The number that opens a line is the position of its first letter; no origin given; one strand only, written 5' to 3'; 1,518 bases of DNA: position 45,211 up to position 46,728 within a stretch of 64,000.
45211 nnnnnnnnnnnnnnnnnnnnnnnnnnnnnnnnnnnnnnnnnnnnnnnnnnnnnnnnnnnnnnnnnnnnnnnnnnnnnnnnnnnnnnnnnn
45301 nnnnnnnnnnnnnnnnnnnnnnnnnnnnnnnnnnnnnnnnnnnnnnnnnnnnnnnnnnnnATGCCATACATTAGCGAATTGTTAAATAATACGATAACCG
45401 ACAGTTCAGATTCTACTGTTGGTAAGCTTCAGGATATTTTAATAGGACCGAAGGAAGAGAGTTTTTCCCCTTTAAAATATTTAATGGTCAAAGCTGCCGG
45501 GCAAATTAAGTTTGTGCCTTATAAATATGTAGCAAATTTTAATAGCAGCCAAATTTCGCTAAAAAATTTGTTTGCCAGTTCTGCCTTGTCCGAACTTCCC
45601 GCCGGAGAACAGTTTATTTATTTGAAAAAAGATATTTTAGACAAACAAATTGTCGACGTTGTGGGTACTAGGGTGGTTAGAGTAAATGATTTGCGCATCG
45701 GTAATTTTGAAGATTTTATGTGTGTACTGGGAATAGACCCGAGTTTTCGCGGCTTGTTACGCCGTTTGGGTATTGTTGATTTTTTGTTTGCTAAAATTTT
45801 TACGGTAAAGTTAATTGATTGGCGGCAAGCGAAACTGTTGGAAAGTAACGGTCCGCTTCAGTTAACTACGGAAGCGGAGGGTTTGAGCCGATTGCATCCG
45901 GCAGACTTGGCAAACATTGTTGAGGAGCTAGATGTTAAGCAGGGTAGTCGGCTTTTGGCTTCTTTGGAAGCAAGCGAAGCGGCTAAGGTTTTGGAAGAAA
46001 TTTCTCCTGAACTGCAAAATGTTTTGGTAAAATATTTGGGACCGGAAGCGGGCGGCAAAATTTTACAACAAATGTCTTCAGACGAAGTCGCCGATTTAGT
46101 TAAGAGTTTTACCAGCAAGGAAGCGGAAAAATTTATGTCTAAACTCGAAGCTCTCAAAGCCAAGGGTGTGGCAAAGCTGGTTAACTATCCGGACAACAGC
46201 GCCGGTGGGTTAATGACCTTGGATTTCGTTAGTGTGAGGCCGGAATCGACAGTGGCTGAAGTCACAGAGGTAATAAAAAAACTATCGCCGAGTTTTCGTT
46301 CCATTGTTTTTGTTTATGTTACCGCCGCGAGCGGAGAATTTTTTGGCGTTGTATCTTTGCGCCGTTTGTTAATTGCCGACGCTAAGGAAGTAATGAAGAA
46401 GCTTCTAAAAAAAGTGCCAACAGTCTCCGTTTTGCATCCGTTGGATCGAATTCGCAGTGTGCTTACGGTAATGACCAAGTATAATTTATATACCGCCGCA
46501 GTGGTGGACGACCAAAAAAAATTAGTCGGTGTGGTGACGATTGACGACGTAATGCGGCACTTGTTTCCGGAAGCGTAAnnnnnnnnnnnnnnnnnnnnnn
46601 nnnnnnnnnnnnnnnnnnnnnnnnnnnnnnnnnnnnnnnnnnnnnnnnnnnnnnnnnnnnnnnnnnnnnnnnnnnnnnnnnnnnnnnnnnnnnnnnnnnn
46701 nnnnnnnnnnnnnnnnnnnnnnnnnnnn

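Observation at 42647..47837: Magnesium module: MgtA P-type ATPase next to a soluble MgtE-N/CBS protein translationally coupled to an NRAMP-related transporter with a non-canonical metal-site motif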

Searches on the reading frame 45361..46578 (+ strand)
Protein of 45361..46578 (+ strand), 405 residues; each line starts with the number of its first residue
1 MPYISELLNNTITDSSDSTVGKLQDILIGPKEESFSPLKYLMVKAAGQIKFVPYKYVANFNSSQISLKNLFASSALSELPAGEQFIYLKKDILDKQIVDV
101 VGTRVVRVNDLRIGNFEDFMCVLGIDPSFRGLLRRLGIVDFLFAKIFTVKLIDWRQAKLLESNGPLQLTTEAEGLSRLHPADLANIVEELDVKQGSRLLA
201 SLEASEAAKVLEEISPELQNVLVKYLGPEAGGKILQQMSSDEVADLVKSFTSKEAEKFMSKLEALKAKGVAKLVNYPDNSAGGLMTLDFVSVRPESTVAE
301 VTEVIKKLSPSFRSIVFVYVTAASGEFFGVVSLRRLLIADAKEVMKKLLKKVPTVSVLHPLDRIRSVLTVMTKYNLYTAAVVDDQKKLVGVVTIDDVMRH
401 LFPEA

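Call 3: search_protein_families(library=pfam, proteins=[window:45361-46578:+], max_evalue=0.01)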
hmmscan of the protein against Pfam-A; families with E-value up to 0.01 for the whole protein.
window:45361-46578:+ (405 aa): 5 families
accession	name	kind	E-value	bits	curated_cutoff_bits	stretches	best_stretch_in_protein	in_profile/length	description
PF03448.22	MgtE_N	-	1.5e-21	77.3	25.9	1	178-279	1-102/102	MgtE intracellular N domain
PF00571.33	CBS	-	1.9e-13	50.9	24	2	357-401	11-55/57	CBS domain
PF14842.11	FliG_N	-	0.0016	19.5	25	0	221-249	10-38/104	FliG N-terminal domain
PF14841.11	FliG_M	-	0.0024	18.5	25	0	179-214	12-47/76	FliG middle domain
PF05239.21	PRC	-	0.0055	17.1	21.2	0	3-35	5-37/78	PRC-barrel domain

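Call 4: search_protein_families(library=ncbifam, proteins=[window:45361-46578:+], max_evalue=0.01)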
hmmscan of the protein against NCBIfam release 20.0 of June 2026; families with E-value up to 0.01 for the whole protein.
window:45361-46578:+ (405 aa): 14 families
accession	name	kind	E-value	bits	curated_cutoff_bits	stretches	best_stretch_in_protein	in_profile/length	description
TIGR00400.1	mgtE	equivalog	2.2e-39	135.5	232.75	1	174-399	26-249/450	magnesium transporter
NF053603.1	HhpR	exception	1.7e-08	34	520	1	284-400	6-116/282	CBS domain-containing high hydrostatic pressure regulator HhpR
TIGR01302.1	IMP_dehydrog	equivalog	3.2e-07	29.6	481.5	1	285-400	86-199/450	IMP dehydrogenase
NF011442.0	PRK14869.1-4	equivalog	8.8e-05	21.1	400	0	348-399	253-301/543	putative manganese-dependent inorganic diphosphatase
NF002505.0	PRK01862.1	equivalog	0.00025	19.8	482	1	292-399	453-568/577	ClcB-like voltage-gated chloride channel protein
NF005869.0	PRK07807.1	equivalog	0.00031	19.9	549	1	290-400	100-203/479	GuaB1 family IMP dehydrogenase-related protein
NF052358.1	GMPRedGuaB1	equivalog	0.00049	19.4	675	1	290-400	100-203/479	GMP reductase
NF011443.0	PRK14869.1-5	equivalog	0.00049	18.7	335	1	355-400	79-124/546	putative manganese-dependent inorganic diphosphatase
NF011440.0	PRK14869.1-2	equivalog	0.00065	18.4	746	1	359-401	81-123/541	putative manganese-dependent inorganic diphosphatase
TIGR00393.1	kpsF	subfamily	0.0012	18.6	203.7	1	334-400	150-211/268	KpsF/GutQ family sugar-phosphate isomerase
NF038279.1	TF_CBS_SpxR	exception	0.0016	17.2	600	1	293-401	204-305/427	CBS-HotDog domain-containing transcription factor SpxR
NF041552.1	TF_PrdR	equivalog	0.0028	16.1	795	1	284-402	11-126/577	sigma-54 dependent transcriptional regulator PrdR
TIGR01137.1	cysta_beta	equivalog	0.0049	15.6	510.25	1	275-401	334-456/457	cystathionine beta-synthase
TIGR01186.1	proV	subfamily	0.0075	15.4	326.6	0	326-398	228-295/363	betaine/proline/choline family ABC transporter ATP-binding protein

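Call 8: search_solved_structures(query=window:45361-46578:+, max_evalue=0.01, show_alignments=2)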
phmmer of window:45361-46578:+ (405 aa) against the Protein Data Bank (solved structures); distinct sequences matched with E-value up to 0.01: 12.
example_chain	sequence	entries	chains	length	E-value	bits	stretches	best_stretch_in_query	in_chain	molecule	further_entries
2yvy_A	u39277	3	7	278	1.3e-30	110.3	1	173-403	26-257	Mg2+ transporter MgtE | Magnesium transporter MgtE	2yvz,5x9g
2yvx_A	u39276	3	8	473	5.3e-30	108.3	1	173-403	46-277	Mg2+ transporter MgtE | Magnesium transporter MgtE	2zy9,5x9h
2oux_A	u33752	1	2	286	3e-22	82.8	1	158-400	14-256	Magnesium transporter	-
8gpv_A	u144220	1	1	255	1.3e-20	77.4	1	180-399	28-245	Magnesium transporter MgtE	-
8gps_A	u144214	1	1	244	5.7e-16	62.2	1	178-400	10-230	MgtE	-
9e6q_3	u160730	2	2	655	2.2e-08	37.2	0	271-398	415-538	Putative signal-transduction protein with CBS domains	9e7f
3kpb_A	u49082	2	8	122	9.6e-08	35.1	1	344-399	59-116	Uncharacterized protein MJ0100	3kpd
3kpc_A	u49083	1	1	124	9.6e-08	35.1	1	343-399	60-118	Uncharacterized protein MJ0100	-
2yzq_A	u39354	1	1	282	6.9e-07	32.3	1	320-403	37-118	Putative uncharacterized protein PH1780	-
9sr9_H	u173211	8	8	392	5.4e-05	26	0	324-398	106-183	Dehydrogenase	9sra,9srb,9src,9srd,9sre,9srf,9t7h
2ef7_A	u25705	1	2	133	0.0011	21.8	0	363-400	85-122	Hypothetical protein ST2348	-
8pw3_A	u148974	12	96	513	0.0068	19.1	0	280-399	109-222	Inosine-5'-monophosphate dehydrogenase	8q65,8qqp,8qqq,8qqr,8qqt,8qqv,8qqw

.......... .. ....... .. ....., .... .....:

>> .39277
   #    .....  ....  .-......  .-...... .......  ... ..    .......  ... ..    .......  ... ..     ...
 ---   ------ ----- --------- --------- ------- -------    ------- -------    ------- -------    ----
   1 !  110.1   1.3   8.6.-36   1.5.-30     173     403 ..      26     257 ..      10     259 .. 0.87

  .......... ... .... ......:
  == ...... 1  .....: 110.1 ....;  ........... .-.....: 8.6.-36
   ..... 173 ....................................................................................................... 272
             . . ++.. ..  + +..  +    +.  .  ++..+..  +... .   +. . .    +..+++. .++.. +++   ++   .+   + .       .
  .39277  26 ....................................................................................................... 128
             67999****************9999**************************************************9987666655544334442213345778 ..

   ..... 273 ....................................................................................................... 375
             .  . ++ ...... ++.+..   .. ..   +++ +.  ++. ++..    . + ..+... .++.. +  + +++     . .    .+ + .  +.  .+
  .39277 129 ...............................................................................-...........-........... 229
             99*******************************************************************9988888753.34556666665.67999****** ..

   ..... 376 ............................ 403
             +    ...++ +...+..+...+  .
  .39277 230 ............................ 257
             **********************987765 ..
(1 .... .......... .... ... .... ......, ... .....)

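Call 16: find_homologous_proteins(query=window:45361-46578:+, max_evalue=0.00001)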
Query window:45361-46578:+ (405 aa): 4899 proteins with E <= 0.00001 among 8000 candidates; the best 120 are listed.
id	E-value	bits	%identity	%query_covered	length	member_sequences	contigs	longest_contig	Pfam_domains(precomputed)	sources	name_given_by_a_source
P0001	2.0e-253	858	100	100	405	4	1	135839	PF00571.34,PF03448.23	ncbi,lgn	-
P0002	1.5e-205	701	80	100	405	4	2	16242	PF00571.34,PF05239.22,PF03448.23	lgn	-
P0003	2.9e-190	650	75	100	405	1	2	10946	PF00571.34,PF05239.22,PF03448.23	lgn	-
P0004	1.4e-165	569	65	100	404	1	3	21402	PF00571.34,PF03448.23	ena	-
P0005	1.8e-165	569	65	100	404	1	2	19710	PF00571.34,PF03448.23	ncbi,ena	ncbi:MAG: CBS domain-containing protein [Patescibacteria group bacterium]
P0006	8.4e-165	567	65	100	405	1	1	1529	PF00571.34,PF05239.22,PF03448.23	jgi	jgi:magnesium transporter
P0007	1.7e-164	566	65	100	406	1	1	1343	PF00571.34,PF03448.23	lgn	-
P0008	3.4e-164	565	66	100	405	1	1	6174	PF00571.34,PF03448.23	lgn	-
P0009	1.7e-163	562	66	100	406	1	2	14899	PF00571.34,PF03448.23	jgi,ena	jgi:CBS domain-containing protein/sporulation protein YlmC with PRC-barrel domain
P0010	1.8e-163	562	67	100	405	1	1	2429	PF00571.34,PF05239.22,PF03448.23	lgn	-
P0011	2.3e-163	562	65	100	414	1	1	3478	PF00571.34,PF05239.22,PF03448.23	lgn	-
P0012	1.8e-162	559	65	100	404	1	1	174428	PF00571.34,PF03448.23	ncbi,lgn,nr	ncbi:MAG: magnesium transporter [Candidatus Doudnabacteria bacterium]|nr:magnesium transporter [Cand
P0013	1.1e-161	556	64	100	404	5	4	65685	PF00571.34,PF03448.23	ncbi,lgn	-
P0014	1.1e-161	556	66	100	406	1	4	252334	PF00571.34,PF05239.22,PF03448.23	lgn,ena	-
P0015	2.2e-161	555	65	100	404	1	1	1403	PF00571.34,PF03448.23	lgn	-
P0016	3.9e-161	555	64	100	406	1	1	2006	PF00571.34,PF03448.23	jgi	jgi:magnesium transporter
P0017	5.9e-161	554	65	100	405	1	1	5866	PF00571.34,PF05239.22,PF03448.23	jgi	jgi:magnesium transporter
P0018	1.3e-160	553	65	100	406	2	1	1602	PF00571.34,PF03448.23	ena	-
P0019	2.5e-160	552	65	100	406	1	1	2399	PF00571.34,PF03448.23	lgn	-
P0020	5.6e-160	551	65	100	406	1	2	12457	PF00571.34,PF03448.23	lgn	-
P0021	1.2e-159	550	65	100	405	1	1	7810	PF00571.34,PF03448.23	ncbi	-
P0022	6.5e-159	547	65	100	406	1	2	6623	PF00571.34,PF05239.22,PF03448.23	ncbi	-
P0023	8.2e-159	547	64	100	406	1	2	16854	PF00571.34,PF03448.23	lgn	-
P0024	5.3e-158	544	65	100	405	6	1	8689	PF14841.12,PF00571.34,PF05239.22,PF03448.23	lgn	-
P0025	5.7e-158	544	63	100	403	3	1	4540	PF00571.34,PF05239.22,PF03448.23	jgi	jgi:magnesium transporter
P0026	5.8e-158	544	63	100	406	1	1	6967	PF00571.34,PF05239.22,PF03448.23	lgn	-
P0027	1.5e-157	543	64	100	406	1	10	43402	PF00571.34,PF03448.23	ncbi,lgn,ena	-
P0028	1.8e-157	543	61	100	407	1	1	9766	PF00571.34,PF05239.22,PF03448.23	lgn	-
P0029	2.0e-157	542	64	100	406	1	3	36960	PF00571.34,PF05239.22,PF03448.23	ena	-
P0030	2.3e-157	542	64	100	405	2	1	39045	PF00571.34,PF05239.22,PF03448.23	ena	-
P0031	2.8e-157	542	63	100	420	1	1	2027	PF00571.34,PF05239.22,PF03448.23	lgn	-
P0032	4.4e-157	541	63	100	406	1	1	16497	PF00571.34,PF05239.22,PF03448.23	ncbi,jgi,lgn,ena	jgi:CBS domain-containing protein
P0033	9.9e-157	540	62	100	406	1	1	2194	PF00571.34,PF03448.23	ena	-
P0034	2.1e-156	539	64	100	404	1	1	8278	PF00571.34,PF05239.22,PF03448.23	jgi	-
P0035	2.6e-156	539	62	100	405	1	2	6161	PF00571.34,PF05239.22,PF03448.23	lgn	-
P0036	2.9e-156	539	63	100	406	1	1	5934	PF00571.34,PF05239.22,PF03448.23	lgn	-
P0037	3.2e-156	538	63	100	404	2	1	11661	PF00571.34,PF05239.22,PF03448.23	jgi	-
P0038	4.0e-156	538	63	100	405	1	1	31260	PF00571.34,PF05239.22,PF03448.23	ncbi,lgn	-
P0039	8.3e-156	537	62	100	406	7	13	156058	PF00571.34,PF03448.23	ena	-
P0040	1.1e-155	537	63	100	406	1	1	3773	PF00571.34,PF03448.23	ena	-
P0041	1.5e-155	536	63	100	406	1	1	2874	PF00571.34,PF05239.22,PF03448.23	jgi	jgi:sporulation protein YlmC with PRC-barrel domain/flagellar motility protein MotE (MotC chaperone)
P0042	2.3e-155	536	63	100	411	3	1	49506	PF00571.34,PF03448.23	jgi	-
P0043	2.9e-155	535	62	100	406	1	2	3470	PF00571.34,PF05239.22,PF03448.23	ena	-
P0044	3.5e-155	535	63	100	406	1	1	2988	PF00571.34,PF05239.22,PF03448.23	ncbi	-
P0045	4.1e-155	535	62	100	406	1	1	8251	PF00571.34,PF05239.22,PF03448.23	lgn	-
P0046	4.4e-155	535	63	100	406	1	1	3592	PF00571.34,PF05239.22,PF03448.23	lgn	-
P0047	4.7e-155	535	63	100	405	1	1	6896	PF00571.34,PF05239.22,PF03448.23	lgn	-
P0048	5.1e-155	534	64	100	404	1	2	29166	PF00571.34,PF03448.23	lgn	-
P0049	1.1e-154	533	62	100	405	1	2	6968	PF00571.34,PF05239.22,PF03448.23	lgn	-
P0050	1.3e-154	533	62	100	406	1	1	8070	PF00571.34,PF05239.22,PF03448.23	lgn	-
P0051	1.8e-154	533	63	100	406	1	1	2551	PF00571.34,PF05239.22,PF03448.23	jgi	jgi:CBS domain-containing protein/sporulation protein YlmC with PRC-barrel domain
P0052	3.7e-154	532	62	100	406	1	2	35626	PF00571.34,PF05239.22,PF03448.23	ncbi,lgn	-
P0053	6.4e-154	531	63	100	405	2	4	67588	PF00571.34,PF05239.22,PF03448.23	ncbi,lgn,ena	-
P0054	3.5e-153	528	62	100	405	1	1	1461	PF00571.34,PF05239.22,PF03448.23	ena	-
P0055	6.6e-153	528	63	100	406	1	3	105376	PF00571.34,PF05239.22,PF03448.23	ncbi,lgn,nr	ncbi:MAG: CBS domain-containing protein [Candidatus Doudnabacteria bacterium]|nr:CBS domain-containi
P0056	9.1e-153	527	63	100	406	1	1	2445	PF14841.12,PF00571.34,PF03448.23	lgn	-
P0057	9.9e-153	527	63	100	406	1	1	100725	PF00571.34,PF03448.23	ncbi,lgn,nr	ncbi:MAG: CBS domain-containing protein [Patescibacteria group bacterium]|nr:CBS domain-containing p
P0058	2.7e-152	526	63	100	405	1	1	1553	PF00571.34,PF05239.22,PF03448.23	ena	-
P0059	4.0e-152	525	62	100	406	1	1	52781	PF00571.34,PF05239.22,PF03448.23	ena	-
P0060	4.6e-152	525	62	100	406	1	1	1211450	PF00571.34,PF05239.22,PF03448.23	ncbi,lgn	-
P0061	7.7e-152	524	61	100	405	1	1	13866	PF00571.34,PF05239.22,PF03448.23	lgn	-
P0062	1.6e-151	523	62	100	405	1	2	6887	PF00571.34,PF03448.23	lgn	-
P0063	2.3e-151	522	62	100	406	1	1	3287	PF00571.34,PF03448.23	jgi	-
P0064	1.1e-150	520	61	100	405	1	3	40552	PF00571.34,PF05239.22,PF03448.23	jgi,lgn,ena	-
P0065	1.5e-150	520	63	100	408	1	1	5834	PF00571.34,PF03448.23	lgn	-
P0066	1.9e-150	519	62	100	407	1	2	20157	PF14841.12,PF00571.34,PF05239.22,PF03448.23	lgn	-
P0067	2.1e-150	519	61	100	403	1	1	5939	PF00571.34,PF05239.22,PF03448.23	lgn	-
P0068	3.7e-150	519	61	100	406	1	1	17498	PF14842.12,PF00571.34,PF05239.22,PF03448.23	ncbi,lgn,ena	-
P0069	5.3e-150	518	63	100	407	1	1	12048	PF14841.12,PF00571.34,PF03448.23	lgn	-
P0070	6.4e-150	518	62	100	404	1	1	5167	PF00571.34,PF05239.22,PF03448.23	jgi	jgi:CBS domain-containing protein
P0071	9.1e-150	517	61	100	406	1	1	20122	PF00571.34,PF05239.22,PF03448.23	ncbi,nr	ncbi:MAG: magnesium transporter [Patescibacteria group bacterium]|nr:magnesium transporter [Patescib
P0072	1.7e-149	516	60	100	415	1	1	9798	PF00571.34,PF03448.23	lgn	-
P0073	2.1e-149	516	62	100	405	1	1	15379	PF00571.34,PF05239.22,PF03448.23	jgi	jgi:magnesium transporter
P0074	2.4e-149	516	62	100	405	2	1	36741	PF14841.12,PF00571.34,PF05239.22,PF03448.23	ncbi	-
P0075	5.1e-149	515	61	100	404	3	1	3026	PF00571.34,PF03448.23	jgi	jgi:CBS domain-containing protein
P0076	6.3e-149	514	61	100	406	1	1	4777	PF00571.34,PF03448.23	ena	-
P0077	1.7e-148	513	63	100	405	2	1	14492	PF00571.34,PF03448.23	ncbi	-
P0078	1.9e-148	513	61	100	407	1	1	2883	PF00571.34,PF05239.22,PF03448.23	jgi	jgi:CBS domain-containing protein/sporulation protein YlmC with PRC-barrel domain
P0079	2.0e-148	513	61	100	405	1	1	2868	PF14841.12,PF00571.34,PF05239.22,PF03448.23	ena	-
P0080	3.6e-148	512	62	100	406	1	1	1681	PF00571.34,PF03448.23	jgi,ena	-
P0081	4.3e-148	512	60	100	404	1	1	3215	PF00571.34,PF03448.23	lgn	-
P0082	8.0e-148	511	61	100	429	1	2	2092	PF14841.12,PF00571.34,PF05239.22,PF03448.23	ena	-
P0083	1.8e-146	506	60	100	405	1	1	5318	PF00571.34,PF05239.22,PF03448.23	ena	-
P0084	3.0e-146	506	60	100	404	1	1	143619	PF14841.12,PF00571.34,PF05239.22,PF03448.23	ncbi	-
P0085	1.8e-145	503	60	100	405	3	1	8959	PF00571.34,PF05239.22,PF03448.23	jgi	jgi:sporulation protein YlmC with PRC-barrel domain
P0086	4.6e-145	502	60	100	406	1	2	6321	PF00571.34,PF05239.22,PF03448.23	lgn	-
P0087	5.8e-145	501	60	100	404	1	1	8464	PF00571.34,PF03448.23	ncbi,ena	-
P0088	9.9e-145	501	61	100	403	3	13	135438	PF00571.34,PF05239.22,PF03448.23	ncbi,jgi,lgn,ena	jgi:sporulation protein YlmC with PRC-barrel domain/predicted transcriptional regulator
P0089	1.2e-143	497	60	100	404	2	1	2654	PF00571.34,PF05239.22,PF03448.23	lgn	-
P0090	3.9e-143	495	60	100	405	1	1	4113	PF14841.12,PF00571.34,PF05239.22,PF03448.23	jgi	jgi:magnesium transporter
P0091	5.3e-143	495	61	96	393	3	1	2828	PF00571.34,PF05239.22,PF03448.23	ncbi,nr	ncbi:MAG: CBS domain-containing protein, partial [Candidatus Doudnabacteria bacterium]|nr:CBS domain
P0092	1.2e-142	494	58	100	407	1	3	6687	PF00571.34,PF03448.23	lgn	-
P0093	2.8e-142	493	59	100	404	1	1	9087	PF00571.34,PF03448.23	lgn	-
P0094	1.3e-141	490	59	100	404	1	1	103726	PF00571.34,PF05239.22,PF03448.23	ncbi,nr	ncbi:MAG: magnesium transporter [Candidatus Doudnabacteria bacterium]|nr:magnesium transporter [Cand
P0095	1.5e-141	490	59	100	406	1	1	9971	PF00571.34,PF05239.22,PF03448.23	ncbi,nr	ncbi:MAG: CBS domain-containing protein [Patescibacteria group bacterium]|nr:CBS domain-containing p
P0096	6.0e-141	488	58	100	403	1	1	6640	PF00571.34,PF05239.22,PF03448.23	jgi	jgi:magnesium transporter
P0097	6.4e-141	488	59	100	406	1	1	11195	PF00571.34,PF05239.22,PF03448.23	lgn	-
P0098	4.8e-140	485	60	100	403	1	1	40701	PF00571.34,PF05239.22,PF03448.23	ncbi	-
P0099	5.1e-140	485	58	100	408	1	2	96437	PF00571.34,PF05239.22,PF03448.23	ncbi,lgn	-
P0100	1.4e-139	484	58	100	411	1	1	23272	PF00571.34,PF05239.22,PF03448.23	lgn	-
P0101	4.8e-137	475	57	100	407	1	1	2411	PF00571.34,PF03448.23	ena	-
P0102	1.7e-135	470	71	78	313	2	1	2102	PF00571.34,PF03448.23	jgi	-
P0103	1.9e-130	454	62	84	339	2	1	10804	PF00571.34,PF03448.23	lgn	-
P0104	5.5e-129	449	54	100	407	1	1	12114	PF14841.12,PF00571.34,PF05239.22,PF03448.23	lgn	-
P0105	2.1e-124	434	52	100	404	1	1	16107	PF00571.34,PF05239.22,PF03448.23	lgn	-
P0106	2.7e-124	433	50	100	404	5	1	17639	PF00571.34,PF03448.23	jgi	-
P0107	9.1e-124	432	52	100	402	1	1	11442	PF00571.34,PF05239.22,PF03448.23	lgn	-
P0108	9.1e-123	428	50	100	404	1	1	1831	PF00571.34,PF05239.22,PF03448.23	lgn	-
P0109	3.9e-122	426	59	86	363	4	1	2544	PF03448.23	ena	-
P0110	6.7e-122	426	50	100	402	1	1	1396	PF00571.34,PF03448.23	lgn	-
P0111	9.3e-122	425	52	100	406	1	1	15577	PF00571.34,PF03448.23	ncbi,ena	-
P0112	1.0e-121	425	52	100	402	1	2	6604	PF00571.34,PF05239.22,PF03448.23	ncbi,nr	ncbi:CBS domain-containing protein [Patescibacteria group bacterium]|nr:CBS domain-containing protei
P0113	2.0e-121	424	50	100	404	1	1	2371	PF00571.34,PF05239.22,PF03448.23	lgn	-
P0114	2.0e-121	424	51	100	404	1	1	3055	PF00571.34,PF05239.22,PF03448.23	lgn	-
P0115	2.0e-121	424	51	100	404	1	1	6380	PF00571.34,PF03448.23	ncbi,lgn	ncbi:MAG: CBS domain-containing protein [Candidatus Jacksonbacteria bacterium]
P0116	3.2e-121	423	52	100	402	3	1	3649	PF00571.34,PF05239.22,PF03448.23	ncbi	-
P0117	6.0e-121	422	49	100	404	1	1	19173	PF00571.34,PF03448.23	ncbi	ncbi:MAG: CBS domain-containing protein [Candidatus Gracilibacteria bacterium]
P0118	7.9e-121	422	50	100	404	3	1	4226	PF00571.34,PF05239.22,PF03448.23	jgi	-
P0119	8.8e-121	422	51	100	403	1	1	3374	PF00571.34,PF05239.22,PF03448.23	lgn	-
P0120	9.5e-121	422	51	100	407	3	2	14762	PF14842.12,PF00571.34,PF05239.22,PF03448.23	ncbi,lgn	-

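Call 18: find_encoding_contigs(protein=P0001, flank=8000, max_places=3)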
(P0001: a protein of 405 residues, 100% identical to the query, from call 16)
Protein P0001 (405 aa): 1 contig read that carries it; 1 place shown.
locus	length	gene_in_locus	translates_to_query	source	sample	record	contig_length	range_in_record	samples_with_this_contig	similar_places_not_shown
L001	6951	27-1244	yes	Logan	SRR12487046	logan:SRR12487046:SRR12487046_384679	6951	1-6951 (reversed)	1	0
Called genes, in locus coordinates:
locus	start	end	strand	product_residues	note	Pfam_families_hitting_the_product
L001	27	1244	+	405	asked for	PF03448:MgtE_N, PF00571:CBS (weak)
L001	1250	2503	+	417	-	PF01566:Nramp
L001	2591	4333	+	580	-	PF00664:ABC_membrane, PF00005:ABC_tran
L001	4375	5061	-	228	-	PF01479:S4, PF00849:PseudoU_synth_2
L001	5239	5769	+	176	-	-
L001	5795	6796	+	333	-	PF09925:DUF2157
